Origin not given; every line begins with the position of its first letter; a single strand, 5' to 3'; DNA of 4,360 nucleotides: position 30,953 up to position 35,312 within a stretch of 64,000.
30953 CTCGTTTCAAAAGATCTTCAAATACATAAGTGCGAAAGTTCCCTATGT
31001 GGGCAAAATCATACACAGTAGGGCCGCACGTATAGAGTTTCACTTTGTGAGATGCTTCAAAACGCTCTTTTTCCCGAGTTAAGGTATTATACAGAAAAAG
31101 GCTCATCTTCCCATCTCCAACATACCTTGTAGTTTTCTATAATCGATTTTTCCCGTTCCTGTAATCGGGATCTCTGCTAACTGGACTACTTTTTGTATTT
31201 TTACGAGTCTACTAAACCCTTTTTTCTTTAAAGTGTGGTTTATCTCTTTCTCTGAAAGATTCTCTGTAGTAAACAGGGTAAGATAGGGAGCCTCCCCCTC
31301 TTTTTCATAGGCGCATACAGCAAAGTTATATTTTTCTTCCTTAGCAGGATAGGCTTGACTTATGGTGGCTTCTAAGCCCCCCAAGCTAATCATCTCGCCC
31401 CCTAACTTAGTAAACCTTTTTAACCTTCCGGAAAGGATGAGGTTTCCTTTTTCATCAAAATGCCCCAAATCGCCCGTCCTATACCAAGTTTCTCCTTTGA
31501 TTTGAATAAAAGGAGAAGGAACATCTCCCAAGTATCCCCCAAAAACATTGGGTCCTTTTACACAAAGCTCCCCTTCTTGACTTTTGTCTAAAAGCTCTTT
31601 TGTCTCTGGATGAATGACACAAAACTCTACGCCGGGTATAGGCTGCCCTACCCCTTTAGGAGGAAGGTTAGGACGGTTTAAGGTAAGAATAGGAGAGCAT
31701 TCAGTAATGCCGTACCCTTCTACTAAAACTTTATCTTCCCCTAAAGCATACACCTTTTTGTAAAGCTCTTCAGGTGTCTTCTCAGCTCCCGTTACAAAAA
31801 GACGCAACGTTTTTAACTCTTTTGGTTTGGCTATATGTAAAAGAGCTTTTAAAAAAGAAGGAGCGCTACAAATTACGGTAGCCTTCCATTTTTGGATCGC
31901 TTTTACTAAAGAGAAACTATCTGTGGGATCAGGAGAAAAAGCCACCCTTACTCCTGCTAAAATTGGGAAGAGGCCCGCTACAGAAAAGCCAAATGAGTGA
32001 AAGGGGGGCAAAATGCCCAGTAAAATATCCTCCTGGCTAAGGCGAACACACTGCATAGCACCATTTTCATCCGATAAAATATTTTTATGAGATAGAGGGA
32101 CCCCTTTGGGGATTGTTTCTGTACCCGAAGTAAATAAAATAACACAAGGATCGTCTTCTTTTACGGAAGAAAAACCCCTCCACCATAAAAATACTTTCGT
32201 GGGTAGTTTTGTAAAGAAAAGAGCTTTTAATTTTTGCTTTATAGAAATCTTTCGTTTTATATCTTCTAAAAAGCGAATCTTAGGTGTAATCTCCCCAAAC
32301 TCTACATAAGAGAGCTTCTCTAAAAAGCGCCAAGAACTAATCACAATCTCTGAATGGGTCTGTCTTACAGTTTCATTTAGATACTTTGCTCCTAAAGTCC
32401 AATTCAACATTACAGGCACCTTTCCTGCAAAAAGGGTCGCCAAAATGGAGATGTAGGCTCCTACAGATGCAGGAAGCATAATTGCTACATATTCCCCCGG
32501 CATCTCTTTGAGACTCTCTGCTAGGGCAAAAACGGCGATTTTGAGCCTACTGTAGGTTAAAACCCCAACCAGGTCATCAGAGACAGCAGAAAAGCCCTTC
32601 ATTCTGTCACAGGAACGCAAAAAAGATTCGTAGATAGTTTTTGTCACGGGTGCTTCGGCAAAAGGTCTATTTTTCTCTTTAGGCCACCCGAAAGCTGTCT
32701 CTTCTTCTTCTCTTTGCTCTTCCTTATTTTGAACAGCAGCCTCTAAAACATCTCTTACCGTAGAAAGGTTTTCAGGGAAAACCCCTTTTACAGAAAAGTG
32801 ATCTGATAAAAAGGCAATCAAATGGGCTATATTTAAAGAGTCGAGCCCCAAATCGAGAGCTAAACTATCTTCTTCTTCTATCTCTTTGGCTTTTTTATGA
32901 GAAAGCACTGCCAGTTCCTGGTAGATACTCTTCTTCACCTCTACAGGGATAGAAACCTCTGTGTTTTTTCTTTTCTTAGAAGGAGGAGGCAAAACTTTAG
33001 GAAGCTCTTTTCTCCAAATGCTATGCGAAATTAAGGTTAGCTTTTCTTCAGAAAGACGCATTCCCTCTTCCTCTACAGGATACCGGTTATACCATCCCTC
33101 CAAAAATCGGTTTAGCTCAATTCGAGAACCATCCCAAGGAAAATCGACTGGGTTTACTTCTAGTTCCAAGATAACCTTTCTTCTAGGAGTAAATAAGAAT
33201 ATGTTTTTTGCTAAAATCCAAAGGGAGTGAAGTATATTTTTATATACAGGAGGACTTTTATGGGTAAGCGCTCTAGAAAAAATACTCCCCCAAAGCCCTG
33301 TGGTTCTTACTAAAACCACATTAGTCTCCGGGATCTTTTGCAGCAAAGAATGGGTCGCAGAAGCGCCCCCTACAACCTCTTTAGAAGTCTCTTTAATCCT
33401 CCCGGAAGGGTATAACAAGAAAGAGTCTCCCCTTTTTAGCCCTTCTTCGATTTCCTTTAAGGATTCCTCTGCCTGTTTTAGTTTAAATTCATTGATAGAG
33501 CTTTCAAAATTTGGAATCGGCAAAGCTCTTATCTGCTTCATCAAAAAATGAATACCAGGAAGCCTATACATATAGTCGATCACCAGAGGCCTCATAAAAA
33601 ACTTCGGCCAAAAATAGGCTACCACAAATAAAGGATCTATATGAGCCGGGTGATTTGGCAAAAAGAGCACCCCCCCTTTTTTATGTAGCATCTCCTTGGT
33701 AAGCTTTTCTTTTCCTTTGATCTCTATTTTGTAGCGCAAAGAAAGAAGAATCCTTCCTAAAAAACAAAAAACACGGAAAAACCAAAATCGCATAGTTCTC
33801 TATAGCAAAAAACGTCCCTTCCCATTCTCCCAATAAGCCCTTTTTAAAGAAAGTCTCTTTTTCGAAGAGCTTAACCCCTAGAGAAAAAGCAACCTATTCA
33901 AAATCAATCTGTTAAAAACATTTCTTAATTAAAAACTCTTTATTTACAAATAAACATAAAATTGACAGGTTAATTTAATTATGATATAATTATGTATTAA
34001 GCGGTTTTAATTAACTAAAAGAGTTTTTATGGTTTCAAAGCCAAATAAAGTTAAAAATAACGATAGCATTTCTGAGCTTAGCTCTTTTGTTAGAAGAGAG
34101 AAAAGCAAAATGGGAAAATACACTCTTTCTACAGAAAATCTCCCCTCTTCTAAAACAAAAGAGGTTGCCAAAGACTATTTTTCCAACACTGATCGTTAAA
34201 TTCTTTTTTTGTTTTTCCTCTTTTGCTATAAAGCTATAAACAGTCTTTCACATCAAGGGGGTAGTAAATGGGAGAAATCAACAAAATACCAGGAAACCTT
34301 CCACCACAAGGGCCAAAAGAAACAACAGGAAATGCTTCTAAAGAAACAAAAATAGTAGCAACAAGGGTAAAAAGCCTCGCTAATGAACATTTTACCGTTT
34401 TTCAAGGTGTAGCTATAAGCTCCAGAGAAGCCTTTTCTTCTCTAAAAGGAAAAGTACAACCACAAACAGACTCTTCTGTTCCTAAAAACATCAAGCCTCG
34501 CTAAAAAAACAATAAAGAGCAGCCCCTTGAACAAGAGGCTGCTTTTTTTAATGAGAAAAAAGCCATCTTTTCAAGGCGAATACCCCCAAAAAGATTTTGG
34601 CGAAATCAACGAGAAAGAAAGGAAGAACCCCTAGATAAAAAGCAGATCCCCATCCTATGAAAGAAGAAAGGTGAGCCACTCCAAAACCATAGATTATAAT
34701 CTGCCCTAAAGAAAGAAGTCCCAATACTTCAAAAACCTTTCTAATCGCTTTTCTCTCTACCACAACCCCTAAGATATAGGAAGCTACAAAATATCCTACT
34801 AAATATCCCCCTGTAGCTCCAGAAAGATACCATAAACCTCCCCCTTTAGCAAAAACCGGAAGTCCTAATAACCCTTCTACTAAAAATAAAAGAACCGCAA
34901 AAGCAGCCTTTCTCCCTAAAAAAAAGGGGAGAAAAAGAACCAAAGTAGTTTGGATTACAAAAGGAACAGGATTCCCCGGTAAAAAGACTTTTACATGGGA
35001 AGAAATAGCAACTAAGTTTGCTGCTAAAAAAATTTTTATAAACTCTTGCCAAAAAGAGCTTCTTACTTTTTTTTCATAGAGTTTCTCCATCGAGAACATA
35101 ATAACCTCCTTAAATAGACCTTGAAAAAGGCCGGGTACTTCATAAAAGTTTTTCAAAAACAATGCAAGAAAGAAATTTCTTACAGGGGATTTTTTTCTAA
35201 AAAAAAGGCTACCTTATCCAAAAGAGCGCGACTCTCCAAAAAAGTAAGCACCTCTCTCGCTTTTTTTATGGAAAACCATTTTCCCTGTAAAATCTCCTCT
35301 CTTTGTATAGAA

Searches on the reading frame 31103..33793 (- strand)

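Call 52: search_protein_families(library=pfam, proteins=[window:31103-33793:-], max_evalue=0.00001)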
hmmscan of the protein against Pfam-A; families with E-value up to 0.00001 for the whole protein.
window:31103-33793:- (896 aa): 2 families
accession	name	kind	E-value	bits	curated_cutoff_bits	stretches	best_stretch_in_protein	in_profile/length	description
PF00501.34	AMP-binding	-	1.3e-66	225.4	29.9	1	394-755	4-384/384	AMP-binding enzyme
PF01553.26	Acyltransferase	-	3.3e-08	33.9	23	1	23-138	2-107/132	Acyltransferase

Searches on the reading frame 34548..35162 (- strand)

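Call 52: search_protein_families(library=pfam, proteins=[window:34548-35162:-], max_evalue=0.00001)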
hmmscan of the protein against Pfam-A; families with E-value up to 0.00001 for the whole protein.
window:34548-35162:- (204 aa): 1 family
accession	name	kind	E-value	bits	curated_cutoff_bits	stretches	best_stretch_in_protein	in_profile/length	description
PF02632.19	BioY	-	1.4e-27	96.8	25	1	65-199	3-137/140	BioY family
